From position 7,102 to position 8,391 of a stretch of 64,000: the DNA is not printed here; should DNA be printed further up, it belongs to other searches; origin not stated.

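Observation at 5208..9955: Self-contained three-gene operon: Fe-S DinG/XPD-like helicase, an acidic RelE-fold-like protein and a 578-aa helical protein of unknown function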

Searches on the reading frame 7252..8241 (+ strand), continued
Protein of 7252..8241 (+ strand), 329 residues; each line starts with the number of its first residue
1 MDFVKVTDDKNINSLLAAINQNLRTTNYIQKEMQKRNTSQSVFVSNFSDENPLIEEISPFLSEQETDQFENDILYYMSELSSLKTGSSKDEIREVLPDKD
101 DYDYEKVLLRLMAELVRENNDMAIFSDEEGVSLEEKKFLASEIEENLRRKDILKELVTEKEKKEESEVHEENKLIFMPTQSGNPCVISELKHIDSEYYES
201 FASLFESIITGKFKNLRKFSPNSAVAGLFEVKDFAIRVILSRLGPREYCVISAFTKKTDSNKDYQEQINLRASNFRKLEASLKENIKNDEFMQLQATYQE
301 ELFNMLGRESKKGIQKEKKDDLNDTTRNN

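Call 91: search_dna_similar(query=window:7252-8238:+, collection=phages, mode=protein, max_evalue=0.001, max_rows=10)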
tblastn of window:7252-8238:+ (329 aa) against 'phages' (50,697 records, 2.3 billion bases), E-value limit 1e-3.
No match.

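Call 93: search_dna_similar(query=window:7252-8238:+, collection=plasmids, mode=protein, max_evalue=0.001, max_rows=10)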
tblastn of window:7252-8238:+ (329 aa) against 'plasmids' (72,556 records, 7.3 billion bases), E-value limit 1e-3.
No match.

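Call 95: search_protein_families(library=pfam, proteins=[L013:6569-7453:+, L013:10536-11804:+, L013:11798-13045:+, L015:5129-7693:+, L015:8168-9448:+, L015:12676-13665:+, L015:13701-14447:+, L022:3735-4757:+, L022:8450-9547:+, L025:12293-14992:+], max_evalue=0.0001)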
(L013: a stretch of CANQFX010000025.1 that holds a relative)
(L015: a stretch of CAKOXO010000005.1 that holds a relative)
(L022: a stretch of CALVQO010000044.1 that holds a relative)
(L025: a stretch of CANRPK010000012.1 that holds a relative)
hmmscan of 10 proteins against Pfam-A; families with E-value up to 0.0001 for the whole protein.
L013:6569-7453:+ (295 aa): 1 family
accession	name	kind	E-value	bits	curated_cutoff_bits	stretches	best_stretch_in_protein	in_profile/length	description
PF01261.30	AP_endonuc_2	-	4.1e-53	181.1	31.1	1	22-280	2-248/249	Xylose isomerase-like TIM barrel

L013:10536-11804:+ (423 aa): 1 family
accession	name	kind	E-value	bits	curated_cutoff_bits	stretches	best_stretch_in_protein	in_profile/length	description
PF05816.16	TelA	-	8e-21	74.9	30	1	39-391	6-327/332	Toxic anion resistance protein (TelA)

L013:11798-13045:+ (416 aa): 0 families

L015:5129-7693:+ (855 aa): 5 families
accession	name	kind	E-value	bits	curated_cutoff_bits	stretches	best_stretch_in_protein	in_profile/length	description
PF00488.27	MutS_V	-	3.3e-81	272.2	30.2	1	609-792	2-185/188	MutS domain V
PF05192.23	MutS_III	-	1.5e-50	172.7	34.1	1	270-557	1-194/194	MutS domain III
PF01624.25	MutS_I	-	4e-44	149.9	20.6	1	19-129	2-112/113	MutS domain I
PF05190.23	MutS_IV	-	2.3e-27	95.5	22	1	424-517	1-92/92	MutS family domain IV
PF05188.22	MutS_II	-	1.9e-06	28.7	25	1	137-253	1-132/133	MutS domain II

L015:8168-9448:+ (427 aa): 3 families
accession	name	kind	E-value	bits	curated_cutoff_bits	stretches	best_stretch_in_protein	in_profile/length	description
PF02601.20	Exonuc_VII_L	-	5.2e-98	328.9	35.9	1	133-424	1-315/315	Exonuclease VII, large subunit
PF13742.12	tRNA_anti_2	-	6.7e-30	103.6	27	1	15-109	1-94/95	OB-fold nucleic acid binding domain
PF01336.31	tRNA_anti-codon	-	2.1e-12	47.2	27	1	38-109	2-72/75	OB-fold nucleic acid binding domain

L015:12676-13665:+ (330 aa): 2 families
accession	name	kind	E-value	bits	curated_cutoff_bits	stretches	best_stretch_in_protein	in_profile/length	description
PF05580.18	Peptidase_S55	-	7.9e-71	238.8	25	1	124-325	3-210/210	SpoIVB peptidase S55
PF13180.12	PDZ_2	-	1.3e-07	32.2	27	1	41-116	7-80/80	PDZ domain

L015:13701-14447:+ (249 aa): 1 family
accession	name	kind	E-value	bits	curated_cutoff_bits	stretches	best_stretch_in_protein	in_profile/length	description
PF04239.17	DUF421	-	2e-38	131.2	23.6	1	97-229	2-128/129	YetF C-terminal domain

L022:3735-4757:+ (341 aa): 1 family
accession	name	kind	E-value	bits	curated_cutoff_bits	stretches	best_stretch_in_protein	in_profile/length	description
PF02810.21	SEC-C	-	4.7e-08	33.2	20.4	1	321-337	2-18/19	SEC-C motif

L022:8450-9547:+ (366 aa): 2 families
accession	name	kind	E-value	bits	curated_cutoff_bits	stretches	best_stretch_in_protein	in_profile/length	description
PF03717.20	PBP_dimer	-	1e-24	88.4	24.4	1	71-219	2-177/180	Penicillin-binding Protein dimerisation domain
PF00905.27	Transpeptidase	-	7.6e-23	81.6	22.1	1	262-366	2-103/299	Penicillin binding protein transpeptidase domain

L025:12293-14992:+ (900 aa): 0 families
